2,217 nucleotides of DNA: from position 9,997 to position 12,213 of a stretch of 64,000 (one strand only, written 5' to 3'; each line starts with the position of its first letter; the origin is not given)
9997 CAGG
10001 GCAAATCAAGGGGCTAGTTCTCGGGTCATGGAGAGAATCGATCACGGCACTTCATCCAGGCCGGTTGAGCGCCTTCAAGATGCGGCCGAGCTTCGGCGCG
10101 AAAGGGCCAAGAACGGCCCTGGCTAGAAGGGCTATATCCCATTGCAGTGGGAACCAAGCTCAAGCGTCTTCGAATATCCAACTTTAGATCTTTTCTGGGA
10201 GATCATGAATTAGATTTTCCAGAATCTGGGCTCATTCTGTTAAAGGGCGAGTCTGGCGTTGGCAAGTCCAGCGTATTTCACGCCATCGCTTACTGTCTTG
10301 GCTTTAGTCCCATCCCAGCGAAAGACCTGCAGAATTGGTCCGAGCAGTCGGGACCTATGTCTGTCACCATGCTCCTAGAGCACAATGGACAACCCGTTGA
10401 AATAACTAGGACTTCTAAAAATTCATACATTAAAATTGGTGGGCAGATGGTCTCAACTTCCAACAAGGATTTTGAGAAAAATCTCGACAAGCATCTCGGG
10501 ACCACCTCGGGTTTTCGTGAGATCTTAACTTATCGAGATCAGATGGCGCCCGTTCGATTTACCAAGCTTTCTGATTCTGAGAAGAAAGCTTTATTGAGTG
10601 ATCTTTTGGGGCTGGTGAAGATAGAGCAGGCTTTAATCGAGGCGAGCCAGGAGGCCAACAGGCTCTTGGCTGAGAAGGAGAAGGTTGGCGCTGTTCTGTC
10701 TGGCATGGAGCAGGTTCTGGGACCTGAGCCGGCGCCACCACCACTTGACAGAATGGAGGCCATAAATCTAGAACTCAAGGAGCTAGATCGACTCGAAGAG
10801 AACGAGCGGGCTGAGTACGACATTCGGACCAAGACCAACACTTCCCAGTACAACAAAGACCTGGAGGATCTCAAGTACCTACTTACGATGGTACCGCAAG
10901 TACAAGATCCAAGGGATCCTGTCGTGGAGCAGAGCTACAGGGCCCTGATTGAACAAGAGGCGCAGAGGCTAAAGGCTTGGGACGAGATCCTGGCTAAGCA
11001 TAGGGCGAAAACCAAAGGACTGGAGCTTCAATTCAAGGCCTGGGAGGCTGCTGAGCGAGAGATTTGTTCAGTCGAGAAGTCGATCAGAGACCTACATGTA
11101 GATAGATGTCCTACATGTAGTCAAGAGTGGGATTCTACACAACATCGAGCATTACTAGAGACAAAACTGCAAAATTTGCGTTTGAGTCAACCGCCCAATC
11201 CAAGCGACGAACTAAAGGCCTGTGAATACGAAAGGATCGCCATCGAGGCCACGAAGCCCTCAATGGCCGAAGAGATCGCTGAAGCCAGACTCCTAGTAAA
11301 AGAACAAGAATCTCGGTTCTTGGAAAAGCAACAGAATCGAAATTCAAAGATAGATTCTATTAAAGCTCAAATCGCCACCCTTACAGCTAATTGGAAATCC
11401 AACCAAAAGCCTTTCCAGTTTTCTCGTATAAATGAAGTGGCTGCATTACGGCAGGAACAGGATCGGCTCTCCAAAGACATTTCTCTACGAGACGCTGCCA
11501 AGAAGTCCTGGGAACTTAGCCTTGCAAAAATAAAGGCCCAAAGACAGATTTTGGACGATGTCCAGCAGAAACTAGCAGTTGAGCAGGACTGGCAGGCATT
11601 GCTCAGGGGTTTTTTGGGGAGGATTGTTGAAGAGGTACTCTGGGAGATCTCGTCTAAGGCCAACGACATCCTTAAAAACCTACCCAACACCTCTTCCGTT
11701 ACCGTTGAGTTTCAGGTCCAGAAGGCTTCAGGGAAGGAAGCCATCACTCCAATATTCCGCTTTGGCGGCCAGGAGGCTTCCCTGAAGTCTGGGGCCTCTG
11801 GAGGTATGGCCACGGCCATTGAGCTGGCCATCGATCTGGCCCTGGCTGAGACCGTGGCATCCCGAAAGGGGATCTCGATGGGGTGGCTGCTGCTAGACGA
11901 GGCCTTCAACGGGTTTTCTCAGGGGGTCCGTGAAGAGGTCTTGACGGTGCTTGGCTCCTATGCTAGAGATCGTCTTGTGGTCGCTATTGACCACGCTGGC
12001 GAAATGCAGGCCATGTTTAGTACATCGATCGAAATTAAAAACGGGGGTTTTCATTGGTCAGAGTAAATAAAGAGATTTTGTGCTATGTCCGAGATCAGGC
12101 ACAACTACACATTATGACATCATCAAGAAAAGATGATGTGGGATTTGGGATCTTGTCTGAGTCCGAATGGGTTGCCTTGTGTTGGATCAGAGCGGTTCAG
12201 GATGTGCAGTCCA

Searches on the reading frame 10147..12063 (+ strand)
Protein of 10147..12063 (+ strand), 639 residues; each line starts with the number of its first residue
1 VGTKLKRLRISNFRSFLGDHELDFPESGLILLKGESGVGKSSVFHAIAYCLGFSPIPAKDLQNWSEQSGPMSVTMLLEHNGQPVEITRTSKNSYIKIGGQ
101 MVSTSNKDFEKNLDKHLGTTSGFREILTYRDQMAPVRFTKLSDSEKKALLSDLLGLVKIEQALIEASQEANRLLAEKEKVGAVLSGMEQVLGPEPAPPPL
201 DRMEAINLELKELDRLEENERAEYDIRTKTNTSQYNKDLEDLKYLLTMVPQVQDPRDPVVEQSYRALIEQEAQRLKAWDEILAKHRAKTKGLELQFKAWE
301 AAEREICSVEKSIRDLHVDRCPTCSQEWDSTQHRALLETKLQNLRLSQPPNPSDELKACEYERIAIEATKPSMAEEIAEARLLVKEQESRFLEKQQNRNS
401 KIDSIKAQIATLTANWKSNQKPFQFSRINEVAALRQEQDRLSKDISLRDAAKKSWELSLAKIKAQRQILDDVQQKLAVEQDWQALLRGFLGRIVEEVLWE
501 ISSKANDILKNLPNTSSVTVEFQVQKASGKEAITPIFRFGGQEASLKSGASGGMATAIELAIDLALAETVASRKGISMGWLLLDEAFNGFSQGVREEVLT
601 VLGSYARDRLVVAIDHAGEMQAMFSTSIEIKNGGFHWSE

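Call 26: search_protein_families(library=pfam, proteins=[window:10147-12063:+], max_evalue=0.001)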
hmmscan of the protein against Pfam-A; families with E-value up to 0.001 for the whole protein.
window:10147-12063:+ (639 aa): 5 families
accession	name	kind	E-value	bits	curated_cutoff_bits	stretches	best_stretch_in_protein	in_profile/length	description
PF13476.12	AAA_23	-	1.4e-15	59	27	1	7-243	1-194/201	AAA domain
PF13555.12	AAA_29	-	1.5e-06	28.3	27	1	5-51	1-46/61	P-loop containing region of AAA domain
PF13514.12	AAA_27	-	2.9e-06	27.4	22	1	4-93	2-91/206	AAA domain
PF02463.25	SMC_N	-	3.3e-06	27.1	40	1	5-54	2-51/220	RecF/RecN/SMC N terminal domain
PF13558.12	SbcC_Walker_B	-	0.00013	22.6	27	1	547-602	30-88/90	SbcC/RAD50-like, Walker B motif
